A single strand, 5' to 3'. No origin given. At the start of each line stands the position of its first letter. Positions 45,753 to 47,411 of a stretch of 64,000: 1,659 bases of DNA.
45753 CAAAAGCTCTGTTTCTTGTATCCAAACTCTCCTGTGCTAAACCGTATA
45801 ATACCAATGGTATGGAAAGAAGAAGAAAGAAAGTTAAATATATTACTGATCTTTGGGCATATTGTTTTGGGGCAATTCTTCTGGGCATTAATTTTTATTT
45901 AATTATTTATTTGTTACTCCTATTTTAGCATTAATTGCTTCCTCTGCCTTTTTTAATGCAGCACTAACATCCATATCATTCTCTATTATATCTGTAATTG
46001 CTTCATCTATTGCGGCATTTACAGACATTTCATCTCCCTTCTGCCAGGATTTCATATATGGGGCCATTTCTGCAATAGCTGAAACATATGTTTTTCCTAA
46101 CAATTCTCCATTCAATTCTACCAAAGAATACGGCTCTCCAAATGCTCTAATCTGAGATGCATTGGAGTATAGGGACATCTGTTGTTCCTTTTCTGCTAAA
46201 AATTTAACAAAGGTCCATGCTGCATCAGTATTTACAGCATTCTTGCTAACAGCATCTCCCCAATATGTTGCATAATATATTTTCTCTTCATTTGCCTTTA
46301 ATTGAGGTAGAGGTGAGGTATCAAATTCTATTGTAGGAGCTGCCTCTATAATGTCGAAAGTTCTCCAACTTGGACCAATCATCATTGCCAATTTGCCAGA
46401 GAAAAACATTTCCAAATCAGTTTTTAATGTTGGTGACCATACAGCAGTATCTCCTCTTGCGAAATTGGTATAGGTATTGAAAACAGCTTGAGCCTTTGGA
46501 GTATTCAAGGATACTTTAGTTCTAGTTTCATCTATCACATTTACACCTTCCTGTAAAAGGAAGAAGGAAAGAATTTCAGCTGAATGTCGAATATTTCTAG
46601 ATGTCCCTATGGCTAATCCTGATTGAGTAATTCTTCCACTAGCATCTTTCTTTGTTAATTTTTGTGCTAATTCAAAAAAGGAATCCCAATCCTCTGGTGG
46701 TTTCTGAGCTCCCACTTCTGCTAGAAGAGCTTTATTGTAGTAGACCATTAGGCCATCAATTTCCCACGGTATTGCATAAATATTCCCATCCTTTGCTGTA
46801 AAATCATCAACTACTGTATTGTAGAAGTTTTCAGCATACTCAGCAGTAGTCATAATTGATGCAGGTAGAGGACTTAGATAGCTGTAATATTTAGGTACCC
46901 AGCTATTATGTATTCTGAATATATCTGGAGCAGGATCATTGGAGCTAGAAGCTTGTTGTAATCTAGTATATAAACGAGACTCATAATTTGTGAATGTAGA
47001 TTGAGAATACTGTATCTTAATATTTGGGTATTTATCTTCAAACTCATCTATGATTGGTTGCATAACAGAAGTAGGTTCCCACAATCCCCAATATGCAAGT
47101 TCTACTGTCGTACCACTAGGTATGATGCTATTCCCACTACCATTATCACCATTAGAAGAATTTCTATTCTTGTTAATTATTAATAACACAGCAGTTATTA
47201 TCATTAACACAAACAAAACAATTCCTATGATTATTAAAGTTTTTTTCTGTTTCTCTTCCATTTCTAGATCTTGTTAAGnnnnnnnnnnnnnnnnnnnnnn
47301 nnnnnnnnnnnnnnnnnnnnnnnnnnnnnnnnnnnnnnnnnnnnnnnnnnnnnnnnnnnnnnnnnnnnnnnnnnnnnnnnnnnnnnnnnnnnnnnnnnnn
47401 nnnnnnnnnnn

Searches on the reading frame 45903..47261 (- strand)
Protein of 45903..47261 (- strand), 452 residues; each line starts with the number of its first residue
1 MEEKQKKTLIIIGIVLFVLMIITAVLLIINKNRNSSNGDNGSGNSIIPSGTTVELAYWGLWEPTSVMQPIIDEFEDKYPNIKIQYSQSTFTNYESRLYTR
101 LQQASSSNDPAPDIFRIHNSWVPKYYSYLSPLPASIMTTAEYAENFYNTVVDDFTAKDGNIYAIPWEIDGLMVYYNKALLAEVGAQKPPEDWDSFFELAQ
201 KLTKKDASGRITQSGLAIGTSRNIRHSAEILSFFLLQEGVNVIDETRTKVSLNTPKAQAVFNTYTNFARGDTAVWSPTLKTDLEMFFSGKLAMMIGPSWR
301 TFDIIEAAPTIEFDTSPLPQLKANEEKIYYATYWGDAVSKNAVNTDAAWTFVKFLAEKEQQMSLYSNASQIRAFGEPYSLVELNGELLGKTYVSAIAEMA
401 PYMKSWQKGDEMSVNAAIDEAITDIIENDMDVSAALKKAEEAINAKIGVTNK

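Call 62: search_protein_families(library=pfam, proteins=[window:45903-47261:-], max_evalue=0.00001)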
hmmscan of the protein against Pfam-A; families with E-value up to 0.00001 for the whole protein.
window:45903-47261:- (452 aa): 2 families
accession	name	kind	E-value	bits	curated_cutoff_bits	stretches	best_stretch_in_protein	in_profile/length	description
PF13416.11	SBP_bac_8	-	7.6e-31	108.4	27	1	70-366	2-254/279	Bacterial extracellular solute-binding protein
PF01547.30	SBP_bac_1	-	7.1e-29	102.2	26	1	66-362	9-307/307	Bacterial extracellular solute-binding protein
